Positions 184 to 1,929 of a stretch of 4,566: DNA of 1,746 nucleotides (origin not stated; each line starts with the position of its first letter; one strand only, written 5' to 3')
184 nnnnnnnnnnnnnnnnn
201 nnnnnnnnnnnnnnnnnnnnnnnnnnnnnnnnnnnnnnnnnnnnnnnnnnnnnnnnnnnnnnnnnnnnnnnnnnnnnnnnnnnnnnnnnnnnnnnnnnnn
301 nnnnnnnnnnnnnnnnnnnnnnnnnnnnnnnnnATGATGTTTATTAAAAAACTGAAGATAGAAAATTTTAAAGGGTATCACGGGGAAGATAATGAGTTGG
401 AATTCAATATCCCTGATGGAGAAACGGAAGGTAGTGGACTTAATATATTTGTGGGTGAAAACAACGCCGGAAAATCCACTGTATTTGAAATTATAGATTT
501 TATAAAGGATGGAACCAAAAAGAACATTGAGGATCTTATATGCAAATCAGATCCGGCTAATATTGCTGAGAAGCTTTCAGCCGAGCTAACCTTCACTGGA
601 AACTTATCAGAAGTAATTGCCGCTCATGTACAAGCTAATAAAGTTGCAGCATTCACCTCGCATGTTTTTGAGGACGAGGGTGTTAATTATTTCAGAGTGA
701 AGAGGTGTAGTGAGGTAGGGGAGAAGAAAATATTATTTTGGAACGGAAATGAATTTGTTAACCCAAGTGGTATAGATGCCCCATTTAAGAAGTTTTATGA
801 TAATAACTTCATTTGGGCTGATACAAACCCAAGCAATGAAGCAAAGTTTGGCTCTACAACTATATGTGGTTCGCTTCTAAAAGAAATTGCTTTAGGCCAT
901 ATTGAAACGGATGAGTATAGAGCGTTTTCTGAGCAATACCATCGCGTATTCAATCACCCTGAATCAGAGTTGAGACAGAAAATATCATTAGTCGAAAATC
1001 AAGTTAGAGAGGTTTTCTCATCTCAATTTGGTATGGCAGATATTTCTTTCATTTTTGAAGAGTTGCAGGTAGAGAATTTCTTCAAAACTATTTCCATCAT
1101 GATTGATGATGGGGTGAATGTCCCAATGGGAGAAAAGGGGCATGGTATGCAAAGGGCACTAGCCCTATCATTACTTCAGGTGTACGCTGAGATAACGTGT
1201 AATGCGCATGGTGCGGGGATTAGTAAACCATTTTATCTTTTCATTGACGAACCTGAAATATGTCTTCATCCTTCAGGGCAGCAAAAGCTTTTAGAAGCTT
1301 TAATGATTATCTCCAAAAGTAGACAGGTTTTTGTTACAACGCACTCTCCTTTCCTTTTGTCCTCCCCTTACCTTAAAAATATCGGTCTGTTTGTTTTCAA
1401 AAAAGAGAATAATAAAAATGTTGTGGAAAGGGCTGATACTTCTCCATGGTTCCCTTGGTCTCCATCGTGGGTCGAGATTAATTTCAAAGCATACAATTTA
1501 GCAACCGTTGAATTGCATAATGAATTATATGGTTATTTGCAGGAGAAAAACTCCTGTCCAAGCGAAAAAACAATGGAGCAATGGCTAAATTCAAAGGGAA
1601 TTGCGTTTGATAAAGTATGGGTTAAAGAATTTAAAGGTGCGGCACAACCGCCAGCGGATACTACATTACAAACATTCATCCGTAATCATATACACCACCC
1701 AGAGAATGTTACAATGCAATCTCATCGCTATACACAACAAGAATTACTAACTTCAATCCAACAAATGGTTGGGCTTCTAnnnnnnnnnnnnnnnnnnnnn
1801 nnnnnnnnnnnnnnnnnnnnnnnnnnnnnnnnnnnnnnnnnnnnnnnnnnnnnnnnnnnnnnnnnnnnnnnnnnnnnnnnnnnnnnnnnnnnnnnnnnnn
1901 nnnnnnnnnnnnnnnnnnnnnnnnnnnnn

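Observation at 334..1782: Stand-alone OLD/GajA/PtuA-like ABC ATPase with no Toprim domain and no partner gene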

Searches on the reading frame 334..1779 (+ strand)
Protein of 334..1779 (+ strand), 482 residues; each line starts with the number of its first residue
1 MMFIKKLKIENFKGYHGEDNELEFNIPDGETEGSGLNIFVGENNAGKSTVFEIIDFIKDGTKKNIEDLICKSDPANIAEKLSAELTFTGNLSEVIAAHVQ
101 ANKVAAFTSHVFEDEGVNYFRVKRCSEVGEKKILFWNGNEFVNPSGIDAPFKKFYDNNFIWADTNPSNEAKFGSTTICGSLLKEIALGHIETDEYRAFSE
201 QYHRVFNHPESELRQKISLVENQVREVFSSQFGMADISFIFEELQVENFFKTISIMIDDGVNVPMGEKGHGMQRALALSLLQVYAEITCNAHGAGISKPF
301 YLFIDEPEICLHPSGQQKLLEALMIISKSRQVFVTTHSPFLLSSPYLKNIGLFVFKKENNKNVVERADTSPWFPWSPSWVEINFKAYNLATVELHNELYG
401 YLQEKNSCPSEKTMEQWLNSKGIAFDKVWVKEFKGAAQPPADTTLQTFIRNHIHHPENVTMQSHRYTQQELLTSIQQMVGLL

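Call 3: search_protein_families(library=pfam, proteins=[window:334-1779:+], max_evalue=0.1)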
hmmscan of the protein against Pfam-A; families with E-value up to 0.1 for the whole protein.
window:334-1779:+ (482 aa): 8 families
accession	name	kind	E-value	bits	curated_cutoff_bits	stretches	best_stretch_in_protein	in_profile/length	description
PF13175.12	AAA_15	-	3.3e-30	106.4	32.1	2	159-341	203-373/374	AAA ATPase domain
PF13304.12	AAA_21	-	8.2e-19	69.2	27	1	36-343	1-304/304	AAA domain, putative AbiEii toxin, Type IV TA system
PF13476.12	AAA_23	-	1e-08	36.5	27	1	6-152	1-87/201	AAA domain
PF02463.25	SMC_N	-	1.4e-07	31.6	40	1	3-92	1-88/220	RecF/RecN/SMC N terminal domain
PF11398.14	DUF2813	-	0.0013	18.6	21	1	212-356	201-339/372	Protein of unknown function (DUF2813)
PF13514.12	AAA_27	-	0.0044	17.1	22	1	2-53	1-45/206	AAA domain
PF24411.1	DUF7545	-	0.0097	16.7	27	1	197-235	48-86/95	Family of unknown function (DUF7545)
PF00005.33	ABC_tran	-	0.094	13.8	25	0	38-62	15-39/137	ABC transporter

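Call 4: search_protein_families(library=padloc, proteins=[window:334-1779:+], max_evalue=0.1)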
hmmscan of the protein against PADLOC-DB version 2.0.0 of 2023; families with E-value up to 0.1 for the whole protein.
window:334-1779:+ (482 aa): 155 families (the best 25 are shown)
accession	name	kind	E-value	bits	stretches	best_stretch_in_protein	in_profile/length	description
PDLC02358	Old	-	7.6e-46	155.1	1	1-365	1-352/578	Old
PDLC02979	AriA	-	2.4e-32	111.1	2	191-341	237-372/373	-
PDLC00069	GajA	-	9.8e-21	71.8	2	242-363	274-401/687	AAA ATPase domain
PDLC02980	AriA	-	1e-20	72.9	1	36-343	1-304/304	-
PDLC00091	GajA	-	1.7e-18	64.8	2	283-360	282-358/627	AAA ATPase domain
PDLC00289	PtuA1|PtuA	-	3e-18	64.1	2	302-365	252-313/404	AAA ATPase domain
PDLC04178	HEC-01A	-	1.1e-17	62.2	2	299-369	288-358/399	-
PDLC00096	GajA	-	1.7e-17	61.4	2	215-352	222-347/630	AAA ATPase domain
PDLC00099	GajA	-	2.7e-17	61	2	2-89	1-83/626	AAA ATPase domain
PDLC02915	ATPase-Toprim_I-B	-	3.3e-17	60.5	2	301-365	258-324/623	-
PDLC00080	GajA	-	2e-16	57.9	2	2-86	1-85/622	AAA ATPase domain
PDLC04182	HEC-01A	-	2.4e-16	57.7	2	1-68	1-65/406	-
PDLC03878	NsnB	-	3.2e-16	58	1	4-342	2-281/345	-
PDLC00281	PtuA1|PtuA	-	6.8e-16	56.4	2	296-344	287-335/448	AAA ATPase domain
PDLC00278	PtuA1|PtuA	-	9.9e-16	56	1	2-361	1-348/436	AAA ATPase domain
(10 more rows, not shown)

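Call 5: search_protein_families(library=ncbifam, proteins=[window:334-1779:+], max_evalue=0.1)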
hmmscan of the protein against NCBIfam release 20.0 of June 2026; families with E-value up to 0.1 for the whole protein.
window:334-1779:+ (482 aa): 21 families
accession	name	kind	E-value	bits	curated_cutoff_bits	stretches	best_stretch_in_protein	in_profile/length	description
NF047739.1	antiphage_MADS3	equivalog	1.9e-14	53.7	420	2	249-365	298-402/427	methylation-associated defense system AAA family ATPase MAD3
NF041760.1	PtuA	equivalog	7.5e-14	51.5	500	2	302-365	380-443/524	retron Ec78 anti-phage system effector ATPase PtuA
NF038234.1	retron_eff_Eco8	equivalog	2e-09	36.7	250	2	296-364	271-350/679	retron Eco8 family effector endonuclease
TIGR04435.1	restrict_AAA_1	hypoth_equivalog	6.2e-07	28.5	300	1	302-366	422-492/568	restriction system-associated AAA family ATPase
NF002244.0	PRK01156.1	equivalog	2.7e-05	22.4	847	1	2-116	1-104/895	DNA double-strand break repair ATPase Rad50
TIGR01166.1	cbiO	subfamily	0.0019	17.7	211.8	1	293-337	140-185/190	cobalt ABC transporter, ATP-binding protein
TIGR00611.2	recf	equivalog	0.0019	17.4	172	1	25-57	11-44/339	DNA replication/repair protein RecF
NF041034.1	Rad50_Sulf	equivalog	0.0025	15.7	1000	1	2-73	1-64/872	DNA double-strand break repair ATPase Rad50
NF041774.1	tung_ATPbind_TupC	equivalog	0.0038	16.3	400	1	8-68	2-60/319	tungstate ABC transporter ATP-binding protein TupC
NF053563.1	Rkd4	equivalog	0.0038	15.4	860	0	4-71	3-60/747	arcadin-4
TIGR03864.1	PQQ_ABC_ATP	hypoth_equivalog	0.004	16.6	302.25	0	35-65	28-58/236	ABC transporter, ATP-binding subunit, PQQ-dependent alcohol dehydrogenase system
NF003034.1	PRK03918.1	equivalog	0.0048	14.9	700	1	2-54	1-43/878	DNA double-strand break repair ATPase Rad50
TIGR04521.1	ECF_ATPase_2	equivalog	0.0089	15.1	330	1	297-338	161-204/279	energy-coupling factor transporter ATPase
TIGR01188.1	drrA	subfamily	0.014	14.8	312.45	0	296-337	140-182/302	daunorubicin resistance ABC transporter, ATP-binding protein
TIGR03411.1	urea_trans_UrtD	equivalog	0.027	14.1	304.1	0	12-54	12-48/242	urea ABC transporter ATP-binding protein UrtD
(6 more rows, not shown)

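Call 6: search_protein_families(library=phrogs, proteins=[window:334-1779:+], max_evalue=0.01)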
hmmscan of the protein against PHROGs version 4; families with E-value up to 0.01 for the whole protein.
window:334-1779:+ (482 aa): 12 families
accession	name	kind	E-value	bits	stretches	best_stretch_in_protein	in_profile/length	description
phrog_4747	-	unknown function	4e-41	142.8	1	2-369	1-407/610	-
phrog_8323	-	unknown function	1.7e-21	77.4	2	302-367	325-388/623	-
phrog_7507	-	unknown function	9.3e-21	75.7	2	208-363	330-472/483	-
phrog_3940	-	unknown function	3.8e-17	63.3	2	302-349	257-306/537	-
phrog_9802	-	unknown function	1.2e-16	61.8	2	278-344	261-330/438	-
phrog_5836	-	unknown function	1.6e-12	47.3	2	296-369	303-377/1071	-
phrog_14430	-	unknown function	1.2e-09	38.9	1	296-364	335-399/444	-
phrog_77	-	DNA, RNA and nucleotide metabolism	6.5e-05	22.6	1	1-54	295-340/967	SbcC-like subunit of palindrome specific endonuclease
phrog_8066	-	unknown function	0.00011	22.3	0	302-346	387-433/522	-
phrog_1499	-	unknown function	0.00033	21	1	1-103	2-88/427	-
phrog_21420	-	unknown function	0.00046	19.8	1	302-343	529-571/654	-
phrog_1637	-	unknown function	0.0078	15.6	0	34-58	27-51/661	-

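Call 12: find_homologous_proteins(query=window:334-1779:+, max_evalue=0.00001)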
Query window:334-1779:+ (482 aa): 1062 proteins with E <= 0.00001 among 8000 candidates; the best 120 are listed.
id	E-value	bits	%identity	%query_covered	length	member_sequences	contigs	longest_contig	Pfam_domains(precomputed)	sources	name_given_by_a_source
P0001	0.0e+0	1085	98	100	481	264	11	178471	PF13175.13,PF13476.13,PF02463.26,PF13304.13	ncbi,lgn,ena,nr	ncbi:TPA: AAA family ATPase [Enterobacter ludwigii]|nr:AAA family ATPase [Enterobacter ludwigii]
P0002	1.6e-253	860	77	100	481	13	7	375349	PF13175.13,PF13476.13,PF02463.26,PF13304.13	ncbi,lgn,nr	ncbi:TPA: hypothetical protein MJE48_13990 [Klebsiella pneumoniae]|nr:hypothetical protein [Klebsiel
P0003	2.3e-251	852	78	100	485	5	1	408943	PF13175.13,PF13476.13,PF02463.26,PF13304.13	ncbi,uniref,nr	ncbi:ATP-dependent nuclease [Erwinia billingiae]|uniref:ATP-dependent nuclease n=1 Tax=Erwinia billi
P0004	9.9e-249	844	76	100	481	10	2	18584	PF11398.15,PF13175.13,PF13476.13,PF02463.26,PF13304.13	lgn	-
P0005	3.2e-242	822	74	100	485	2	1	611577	PF13175.13,PF13476.13,PF02463.26,PF13304.13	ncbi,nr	ncbi:AAA family ATPase [Enterobacter ludwigii]|nr:AAA family ATPase [Enterobacter ludwigii]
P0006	1.5e-236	804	73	100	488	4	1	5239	PF13175.13,PF13476.13,PF02463.26,PF13304.13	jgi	-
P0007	6.9e-217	739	67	100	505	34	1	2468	PF11398.15,PF13175.13,PF13476.13,PF02463.26,PF13304.13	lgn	-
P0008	1.9e-216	737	67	100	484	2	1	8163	PF13175.13,PF13476.13,PF02463.26,PF13304.13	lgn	-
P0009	5.5e-214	729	66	100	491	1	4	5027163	PF11398.15,PF13175.13,PF13476.13,PF02463.26,PF13304.13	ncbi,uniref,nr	ncbi:ATP-dependent nuclease [Dickeya fangzhongdai]|uniref:Endonuclease GajA/Old nuclease/RecF-like A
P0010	8.7e-214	729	67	100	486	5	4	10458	PF13175.13,PF13476.13,PF02463.26,PF13304.13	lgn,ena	-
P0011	1.5e-213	728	66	100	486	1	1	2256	PF13175.13,PF13476.13,PF02463.26,PF13304.13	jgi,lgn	-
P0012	3.6e-212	723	66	100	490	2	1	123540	PF13175.13,PF13476.13,PF02463.26,PF13304.13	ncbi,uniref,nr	ncbi:ATP-dependent nuclease [Edwardsiella tarda]|uniref:ATP-dependent nuclease n=1 Tax=Edwardsiella 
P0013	4.2e-212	723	66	100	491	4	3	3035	PF13175.13,PF13476.13,PF13304.13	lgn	-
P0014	1.1e-211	722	65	100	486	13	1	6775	PF13175.13,PF13476.13,PF02463.26,PF13304.13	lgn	-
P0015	3.4e-211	720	66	100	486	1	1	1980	PF13175.13,PF13476.13,PF02463.26,PF13304.13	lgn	-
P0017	9.3e-211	719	65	100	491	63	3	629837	PF13175.13,PF13476.13,PF13304.13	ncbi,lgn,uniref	ncbi:ATP-dependent nuclease [Aeromonas veronii]|uniref:ATP-dependent nuclease n=1 Tax=Aeromonas vero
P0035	1.6e-206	705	64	100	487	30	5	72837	PF11398.15,PF13175.13,PF13476.13,PF02463.26,PF13304.13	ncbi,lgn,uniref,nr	ncbi:ATP-binding protein [Morganella morganii]|uniref:ATP-dependent nuclease n=1 Tax=Morganella morg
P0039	8.7e-206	702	63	100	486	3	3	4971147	PF13175.13,PF13476.13,PF02463.26,PF13304.13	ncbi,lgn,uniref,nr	ncbi:ATP-dependent nuclease [Serratia marcescens]|uniref:AAA family ATPase n=1 Tax=Serratia marcesce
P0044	4.0e-205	700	63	100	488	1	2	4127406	PF13175.13,PF13476.13,PF02463.26,PF13304.13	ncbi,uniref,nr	ncbi:ATP-dependent nuclease [Shewanella dokdonensis]|uniref:AAA family ATPase n=1 Tax=Shewanella dok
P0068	1.1e-180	619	59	100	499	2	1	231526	PF11398.15,PF13175.13,PF13476.13,PF02463.26,PF13304.13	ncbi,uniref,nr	ncbi:AAA family ATPase [Acinetobacter sp. ANC 5414]|uniref:ATP-dependent nuclease n=1 Tax=Acinetobac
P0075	3.7e-176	604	57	100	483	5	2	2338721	PF11398.15,PF13175.13,PF13476.13,PF02463.26,PF13304.13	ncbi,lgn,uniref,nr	ncbi:putative ATP/GTP-binding protein [Neisseria animaloris]|uniref:AAA family ATPase n=1 Tax=Neisse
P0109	6.0e-173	594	56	100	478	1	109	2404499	PF13175.13,PF13476.13,PF02463.26,PF13304.13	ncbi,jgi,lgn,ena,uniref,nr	ncbi:AAA family ATPase [Kingella oralis]|jgi:hypothetical protein|uniref:Endonuclease GajA/Old nucle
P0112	7.4e-173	594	56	100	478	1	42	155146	PF13175.13,PF13476.13,PF02463.26,PF13304.13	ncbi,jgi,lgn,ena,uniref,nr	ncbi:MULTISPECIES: ATP-dependent nuclease [Neisseria]|uniref:ATP-dependent nuclease n=1 Tax=Neisseri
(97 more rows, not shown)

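Call 19: search_solved_structures(query=A1, max_evalue=0.001)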
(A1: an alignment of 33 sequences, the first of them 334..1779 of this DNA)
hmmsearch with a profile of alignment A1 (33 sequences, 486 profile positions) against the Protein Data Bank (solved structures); distinct sequences matched with E-value up to 0.001: 24.
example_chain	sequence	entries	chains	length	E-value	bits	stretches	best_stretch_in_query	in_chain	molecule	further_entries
9n69_A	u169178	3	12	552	3.8e-08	35.6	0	303-350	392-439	AAA family ATPase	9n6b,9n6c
9e8z_C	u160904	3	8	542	7.9e-08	34.6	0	303-353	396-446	Retron Ec83 probable ATPase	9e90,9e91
8ux9_B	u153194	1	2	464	9.4e-07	31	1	302-343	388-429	AriA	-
8v45_A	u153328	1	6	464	9.4e-07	31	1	302-343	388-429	AriA antitoxin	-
22bu_B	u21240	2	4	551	4.6e-06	28.8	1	303-352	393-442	AAA family ATPase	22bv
8v46_A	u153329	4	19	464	5.8e-06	28.5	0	302-343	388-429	AriA antitoxin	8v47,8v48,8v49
9o4a_A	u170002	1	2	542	7.6e-06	28.1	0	3-58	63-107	Retron Ec83 probable ATPase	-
8ee4_A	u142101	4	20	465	1e-05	27.6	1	263-352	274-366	PtuA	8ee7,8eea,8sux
6p74_A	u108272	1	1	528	1.6e-05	27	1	198-350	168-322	Putative ATP-dependent endonuclease of the OLD family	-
9vkz_A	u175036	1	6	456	2.4e-05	26.4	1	296-349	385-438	Retron Ec78 probable ATPase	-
9vh1_D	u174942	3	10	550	3.2e-05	26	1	297-352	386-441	Retron Ec78 probable ATPase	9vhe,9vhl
8roj_A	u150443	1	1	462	3.8e-05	25.8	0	1-58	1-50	Structural maintenance of chromosomes protein 3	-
22et_E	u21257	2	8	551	6.2e-05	25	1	303-352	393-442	PtuA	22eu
8wy4_A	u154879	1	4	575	0.00012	24.1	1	244-344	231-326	Endonuclease GajA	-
8jq9_B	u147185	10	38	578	0.00012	24.1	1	244-344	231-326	Endonuclease GajA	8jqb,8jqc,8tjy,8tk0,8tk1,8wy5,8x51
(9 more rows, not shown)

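Call 24: predict_structure(alignment_id=A1)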
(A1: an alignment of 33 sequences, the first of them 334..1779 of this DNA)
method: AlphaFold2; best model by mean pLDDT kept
length: 482 residues; sequences in the alignment: 33
mean_pLDDT: 78.9   pTM: 0.75
mean pLDDT of the five models: 78.9, 76.2, 76.0, 75.2, 74.5
residues with pLDDT >= 90: 174; 70-90: 165; 50-70: 91; < 50: 52
segments of 3 or more residues with pLDDT < 50: 162-176, 231-233, 251-270, 289-294
pLDDT, mean of each block of 10 residues (from residue 1): 93 89 92 92 85 88 85 82 94 85 92 94 92 93 90 68 43 48 61 68 71 67 54 50 51 46 44 58 57 55 74 73 85 82 79 89 87 87 88 95 95 96 96 90 97 92 93 97 93
secondary structure, 60 per line:
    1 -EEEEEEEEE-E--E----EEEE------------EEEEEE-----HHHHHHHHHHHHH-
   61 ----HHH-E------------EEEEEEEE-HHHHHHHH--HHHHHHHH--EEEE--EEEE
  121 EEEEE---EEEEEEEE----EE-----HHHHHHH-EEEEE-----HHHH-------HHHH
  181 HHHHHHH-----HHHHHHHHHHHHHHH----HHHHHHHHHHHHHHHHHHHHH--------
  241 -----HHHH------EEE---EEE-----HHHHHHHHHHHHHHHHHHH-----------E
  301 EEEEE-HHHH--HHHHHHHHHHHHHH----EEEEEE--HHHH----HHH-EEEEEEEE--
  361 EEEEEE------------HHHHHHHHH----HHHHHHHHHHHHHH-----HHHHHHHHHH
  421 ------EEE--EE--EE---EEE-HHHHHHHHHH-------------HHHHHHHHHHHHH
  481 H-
elements in order: E2-10 E20-23 E36-41 H47-59 E82-89 H91-98 H101-108 E111-114 E117-125 E129-136 H148-154 E156-160 H166-169 H177-187 H193-207 H212-232 H246-249 E256-258 E262-264 H270-288 E300-305 H307-310 H313-326 E331-336 H339-342 E351-358 E361-366 H379-387 H392-405 H411-420 E427-429 E441-443 H445-454 H468-481

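Call 29: find_encoding_contigs(protein=P0109, flank=8000, max_places=3)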
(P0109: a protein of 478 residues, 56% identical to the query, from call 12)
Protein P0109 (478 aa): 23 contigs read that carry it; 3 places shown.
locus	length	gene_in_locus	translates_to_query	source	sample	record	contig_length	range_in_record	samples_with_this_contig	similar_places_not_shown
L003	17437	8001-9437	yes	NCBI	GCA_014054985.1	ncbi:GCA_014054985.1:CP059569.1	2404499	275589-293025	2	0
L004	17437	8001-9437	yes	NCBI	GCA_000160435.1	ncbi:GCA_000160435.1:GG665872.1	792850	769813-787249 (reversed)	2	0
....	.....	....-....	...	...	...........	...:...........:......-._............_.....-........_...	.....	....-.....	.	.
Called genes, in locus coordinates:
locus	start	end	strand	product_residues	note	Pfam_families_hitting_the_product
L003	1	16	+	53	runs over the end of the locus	-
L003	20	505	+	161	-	-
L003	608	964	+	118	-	-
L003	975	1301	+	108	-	-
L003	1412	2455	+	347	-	PF02606:LpxK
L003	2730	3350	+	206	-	PF06897:DUF1269 (weak)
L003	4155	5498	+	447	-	PF00860:Xan_ur_permease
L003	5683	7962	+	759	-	PF01966:HD (weak), PF04851:ResIII, PF00270:DEAD, PF22590:Cas3-like_C_2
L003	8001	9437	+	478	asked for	PF02463:SMC_N, PF13175:AAA_15, PF13476:AAA_23 (weak), PF13304:AAA_21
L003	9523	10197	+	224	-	PF09704:Cas_Cas5d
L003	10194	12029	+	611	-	PF09709:Cas_Csd1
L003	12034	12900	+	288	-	PF05107:Cas_Cas7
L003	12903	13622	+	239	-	PF01930:Cas_Cas4, PF12705:PDDEXK_1 (weak)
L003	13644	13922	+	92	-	-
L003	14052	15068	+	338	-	PF01867:Cas_Cas1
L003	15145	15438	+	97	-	PF09827:CRISPR_Cas2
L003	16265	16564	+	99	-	PF04575:SlipAM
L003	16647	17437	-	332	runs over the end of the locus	PF16881:LIAS_N, PF04055:Radical_SAM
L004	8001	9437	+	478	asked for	PF02463:SMC_N, PF13175:AAA_15, PF13476:AAA_23 (weak), PF13304:AAA_21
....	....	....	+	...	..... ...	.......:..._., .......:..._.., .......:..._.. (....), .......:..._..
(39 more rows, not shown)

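Call 30: find_encoding_contigs(protein=P0112, flank=8000, max_places=3)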
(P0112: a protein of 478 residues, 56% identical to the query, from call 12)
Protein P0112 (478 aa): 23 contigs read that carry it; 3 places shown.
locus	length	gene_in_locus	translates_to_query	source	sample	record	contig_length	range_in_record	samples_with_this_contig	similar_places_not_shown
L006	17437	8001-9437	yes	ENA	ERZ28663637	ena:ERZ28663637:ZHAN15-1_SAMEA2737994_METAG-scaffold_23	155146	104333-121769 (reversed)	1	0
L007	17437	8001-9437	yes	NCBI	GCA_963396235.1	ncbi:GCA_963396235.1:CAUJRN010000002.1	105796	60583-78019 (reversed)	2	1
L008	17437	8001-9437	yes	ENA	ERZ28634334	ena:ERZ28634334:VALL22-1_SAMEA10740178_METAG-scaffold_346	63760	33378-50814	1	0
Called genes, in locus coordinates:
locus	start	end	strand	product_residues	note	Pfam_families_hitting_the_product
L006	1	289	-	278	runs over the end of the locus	PF02569:Pantoate_ligase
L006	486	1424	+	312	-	PF01745:IPT (weak), PF01715:IPPT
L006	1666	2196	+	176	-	PF06271:RDD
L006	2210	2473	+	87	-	-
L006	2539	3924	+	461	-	PF00083:Sugar_tr (weak), PF07690:MFS_1, PF13347:MFS_2 (faint), PF07690:MFS_1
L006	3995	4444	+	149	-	PF13664:DUF4149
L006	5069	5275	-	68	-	-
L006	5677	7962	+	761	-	PF01966:HD (faint), PF04851:ResIII, PF00270:DEAD, PF02562:PhoH (faint), PF22590:Cas3-like_C_2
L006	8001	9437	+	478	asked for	PF02463:SMC_N, PF13175:AAA_15, PF13476:AAA_23 (weak), PF13304:AAA_21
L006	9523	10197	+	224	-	PF09704:Cas_Cas5d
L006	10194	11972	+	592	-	PF09709:Cas_Csd1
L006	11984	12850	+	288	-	PF05107:Cas_Cas7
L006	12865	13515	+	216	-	PF01930:Cas_Cas4, PF12705:PDDEXK_1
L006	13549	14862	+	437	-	-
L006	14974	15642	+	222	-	PF01867:Cas_Cas1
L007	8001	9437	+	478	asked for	PF02463:SMC_N, PF13175:AAA_15, PF13476:AAA_23 (weak), PF13304:AAA_21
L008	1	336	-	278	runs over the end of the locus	PF02569:Pantoate_ligase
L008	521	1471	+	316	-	PF01745:IPT (weak), PF01715:IPPT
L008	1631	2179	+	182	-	PF06271:RDD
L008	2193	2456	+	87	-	-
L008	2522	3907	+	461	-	PF00083:Sugar_tr (weak), PF07690:MFS_1, PF13347:MFS_2 (faint), PF07690:MFS_1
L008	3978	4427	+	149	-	PF13664:DUF4149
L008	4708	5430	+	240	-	PF00882:Zn_dep_PLPC, PF13803:DUF4184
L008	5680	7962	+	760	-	PF04851:ResIII, PF00270:DEAD, PF22590:Cas3-like_C_2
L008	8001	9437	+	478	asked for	PF02463:SMC_N, PF13175:AAA_15, PF13476:AAA_23 (weak), PF13304:AAA_21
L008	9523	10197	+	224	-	PF09704:Cas_Cas5d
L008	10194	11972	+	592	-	PF09709:Cas_Csd1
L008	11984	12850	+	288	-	PF05107:Cas_Cas7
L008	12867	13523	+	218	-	PF01930:Cas_Cas4, PF12705:PDDEXK_1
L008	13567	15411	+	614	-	PF03235:GmrSD_N, PF07510:GmrSD_C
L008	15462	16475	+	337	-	PF01867:Cas_Cas1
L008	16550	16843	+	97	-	PF09827:CRISPR_Cas2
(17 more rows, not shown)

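Call 36: find_encoding_contigs(protein=P0017, flank=6000, max_places=3)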
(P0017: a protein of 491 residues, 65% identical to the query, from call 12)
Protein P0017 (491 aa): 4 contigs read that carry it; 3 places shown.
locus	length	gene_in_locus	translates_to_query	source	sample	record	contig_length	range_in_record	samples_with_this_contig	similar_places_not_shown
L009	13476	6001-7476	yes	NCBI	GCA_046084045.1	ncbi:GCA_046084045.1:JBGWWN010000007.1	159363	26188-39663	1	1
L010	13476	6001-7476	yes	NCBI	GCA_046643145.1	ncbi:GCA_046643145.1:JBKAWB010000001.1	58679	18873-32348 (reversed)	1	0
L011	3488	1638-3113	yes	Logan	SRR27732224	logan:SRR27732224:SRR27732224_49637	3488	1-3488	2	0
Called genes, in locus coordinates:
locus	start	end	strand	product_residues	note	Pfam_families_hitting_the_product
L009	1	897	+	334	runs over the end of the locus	PF14351:DUF4401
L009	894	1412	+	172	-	PF14345:GDYXXLXY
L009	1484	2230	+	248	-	PF00497:SBP_bac_3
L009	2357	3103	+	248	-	PF00497:SBP_bac_3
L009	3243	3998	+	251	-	PF00497:SBP_bac_3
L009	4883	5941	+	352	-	PF25164:CoiA_N (weak)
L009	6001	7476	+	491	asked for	PF13175:AAA_15, PF13476:AAA_23 (weak), PF13304:AAA_21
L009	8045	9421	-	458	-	PF01406:tRNA-synt_1e, PF01921:tRNA-synt_1f (faint), PF00133:tRNA-synt_1 (faint), PF09334:tRNA-synt_1g (weak), PF09190:DALR_2, PF23493:CysS_C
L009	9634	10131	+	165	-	PF00160:Pro_isomerase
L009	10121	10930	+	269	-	PF14091:DUF4269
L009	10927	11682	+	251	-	PF00149:Metallophos, PF12850:Metallophos_2 (weak)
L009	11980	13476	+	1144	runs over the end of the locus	PF18998:Flg_new_2 (faint), PF18650:IMPa_N_2, PF18642:IMPa_helical, PF17291:M60-like_N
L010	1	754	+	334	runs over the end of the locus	PF14351:DUF4401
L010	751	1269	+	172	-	PF14345:GDYXXLXY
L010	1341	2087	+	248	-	PF00497:SBP_bac_3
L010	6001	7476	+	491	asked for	PF13175:AAA_15, PF13476:AAA_23 (weak), PF13304:AAA_21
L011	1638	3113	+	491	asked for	PF13175:AAA_15, PF13476:AAA_23 (weak), PF13304:AAA_21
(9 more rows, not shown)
